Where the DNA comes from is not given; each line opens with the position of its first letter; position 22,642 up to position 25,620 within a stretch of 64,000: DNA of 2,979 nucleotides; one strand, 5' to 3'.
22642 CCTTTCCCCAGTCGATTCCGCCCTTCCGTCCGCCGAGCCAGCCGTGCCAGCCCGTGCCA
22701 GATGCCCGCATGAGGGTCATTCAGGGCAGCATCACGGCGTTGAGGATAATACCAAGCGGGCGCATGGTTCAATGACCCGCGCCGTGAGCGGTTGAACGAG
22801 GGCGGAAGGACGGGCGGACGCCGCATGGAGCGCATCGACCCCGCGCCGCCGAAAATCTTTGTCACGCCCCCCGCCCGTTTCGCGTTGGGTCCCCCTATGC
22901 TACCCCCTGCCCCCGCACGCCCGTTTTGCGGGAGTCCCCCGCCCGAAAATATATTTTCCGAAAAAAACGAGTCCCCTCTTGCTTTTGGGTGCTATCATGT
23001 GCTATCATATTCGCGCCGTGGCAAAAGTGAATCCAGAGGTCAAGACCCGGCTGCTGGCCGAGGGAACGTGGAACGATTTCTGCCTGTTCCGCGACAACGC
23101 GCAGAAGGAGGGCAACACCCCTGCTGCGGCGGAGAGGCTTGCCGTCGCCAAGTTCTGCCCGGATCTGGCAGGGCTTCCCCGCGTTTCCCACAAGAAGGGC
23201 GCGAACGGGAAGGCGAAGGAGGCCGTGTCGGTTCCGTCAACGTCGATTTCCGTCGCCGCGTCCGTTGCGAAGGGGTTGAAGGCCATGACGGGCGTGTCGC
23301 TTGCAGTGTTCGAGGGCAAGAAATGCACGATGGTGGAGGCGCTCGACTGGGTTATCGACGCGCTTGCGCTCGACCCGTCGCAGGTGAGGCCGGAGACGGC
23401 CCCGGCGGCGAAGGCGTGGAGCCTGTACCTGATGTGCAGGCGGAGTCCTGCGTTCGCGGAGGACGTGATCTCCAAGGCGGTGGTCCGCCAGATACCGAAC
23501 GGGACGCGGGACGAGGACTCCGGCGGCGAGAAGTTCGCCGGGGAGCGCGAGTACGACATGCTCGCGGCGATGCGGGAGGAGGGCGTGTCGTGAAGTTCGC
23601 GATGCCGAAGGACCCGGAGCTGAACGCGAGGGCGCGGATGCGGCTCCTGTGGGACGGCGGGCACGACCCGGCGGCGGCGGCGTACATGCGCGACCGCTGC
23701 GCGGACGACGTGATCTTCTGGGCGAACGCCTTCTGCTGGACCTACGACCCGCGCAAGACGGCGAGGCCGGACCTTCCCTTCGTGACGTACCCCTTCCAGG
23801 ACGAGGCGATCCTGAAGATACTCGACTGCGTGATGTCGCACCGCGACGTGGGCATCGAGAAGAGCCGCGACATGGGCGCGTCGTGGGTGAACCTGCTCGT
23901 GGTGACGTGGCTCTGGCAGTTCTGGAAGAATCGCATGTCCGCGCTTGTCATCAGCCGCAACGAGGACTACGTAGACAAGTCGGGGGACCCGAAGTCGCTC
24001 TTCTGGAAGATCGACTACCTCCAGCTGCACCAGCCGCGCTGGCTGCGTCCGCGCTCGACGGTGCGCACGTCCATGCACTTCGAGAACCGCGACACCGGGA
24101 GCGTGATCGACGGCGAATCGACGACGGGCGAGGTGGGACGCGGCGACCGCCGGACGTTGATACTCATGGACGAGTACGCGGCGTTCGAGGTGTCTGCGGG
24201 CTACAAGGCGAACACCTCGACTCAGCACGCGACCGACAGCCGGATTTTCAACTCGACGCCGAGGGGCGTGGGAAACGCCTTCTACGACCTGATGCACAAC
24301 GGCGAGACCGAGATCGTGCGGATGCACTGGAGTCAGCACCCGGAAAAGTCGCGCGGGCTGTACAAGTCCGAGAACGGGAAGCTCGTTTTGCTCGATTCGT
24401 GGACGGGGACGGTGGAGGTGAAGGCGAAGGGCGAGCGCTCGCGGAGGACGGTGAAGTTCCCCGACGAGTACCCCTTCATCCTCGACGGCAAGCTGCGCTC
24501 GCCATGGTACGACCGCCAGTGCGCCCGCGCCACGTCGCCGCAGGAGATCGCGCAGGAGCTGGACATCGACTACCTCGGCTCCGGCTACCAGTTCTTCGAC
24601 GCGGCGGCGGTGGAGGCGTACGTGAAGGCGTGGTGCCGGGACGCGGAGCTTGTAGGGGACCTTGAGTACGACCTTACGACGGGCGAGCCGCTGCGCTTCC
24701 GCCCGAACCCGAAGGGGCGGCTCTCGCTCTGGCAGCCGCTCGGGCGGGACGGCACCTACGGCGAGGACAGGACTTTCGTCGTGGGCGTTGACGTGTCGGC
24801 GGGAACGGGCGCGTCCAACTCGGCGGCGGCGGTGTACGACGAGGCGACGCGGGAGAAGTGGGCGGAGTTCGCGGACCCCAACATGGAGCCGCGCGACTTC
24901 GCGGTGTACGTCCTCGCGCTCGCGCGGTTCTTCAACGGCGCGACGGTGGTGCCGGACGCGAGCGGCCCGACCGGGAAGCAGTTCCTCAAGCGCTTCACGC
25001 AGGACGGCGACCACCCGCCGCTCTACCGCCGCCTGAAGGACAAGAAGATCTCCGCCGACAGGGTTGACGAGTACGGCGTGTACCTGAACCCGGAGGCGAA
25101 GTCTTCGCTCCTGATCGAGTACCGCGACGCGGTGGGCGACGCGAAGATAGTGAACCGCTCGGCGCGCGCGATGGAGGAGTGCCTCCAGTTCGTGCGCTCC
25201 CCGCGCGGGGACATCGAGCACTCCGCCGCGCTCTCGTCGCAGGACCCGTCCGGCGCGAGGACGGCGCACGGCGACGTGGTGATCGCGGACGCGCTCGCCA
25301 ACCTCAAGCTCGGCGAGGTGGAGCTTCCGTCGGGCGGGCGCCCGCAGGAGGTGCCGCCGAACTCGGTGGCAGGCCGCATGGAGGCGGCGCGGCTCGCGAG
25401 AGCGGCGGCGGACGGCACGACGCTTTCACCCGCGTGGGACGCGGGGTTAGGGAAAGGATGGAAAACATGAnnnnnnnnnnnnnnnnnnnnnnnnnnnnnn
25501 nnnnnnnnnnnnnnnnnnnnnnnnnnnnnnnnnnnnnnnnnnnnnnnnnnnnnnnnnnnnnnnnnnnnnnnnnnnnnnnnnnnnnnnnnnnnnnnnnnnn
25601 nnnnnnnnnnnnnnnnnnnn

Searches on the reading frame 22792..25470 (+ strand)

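Call 61: search_protein_families(library=phrogs, proteins=[window:22792-25470:+], max_evalue=0.00001)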
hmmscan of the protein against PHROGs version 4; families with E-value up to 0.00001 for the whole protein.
window:22792-25470:+ (892 aa): 2 families
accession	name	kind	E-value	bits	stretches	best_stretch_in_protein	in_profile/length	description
phrog_2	-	head and packaging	2.2e-18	67.4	1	294-788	250-550/807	terminase large subunit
phrog_5989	-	head and packaging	2.7e-16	60.6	1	302-520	116-310/347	terminase large subunit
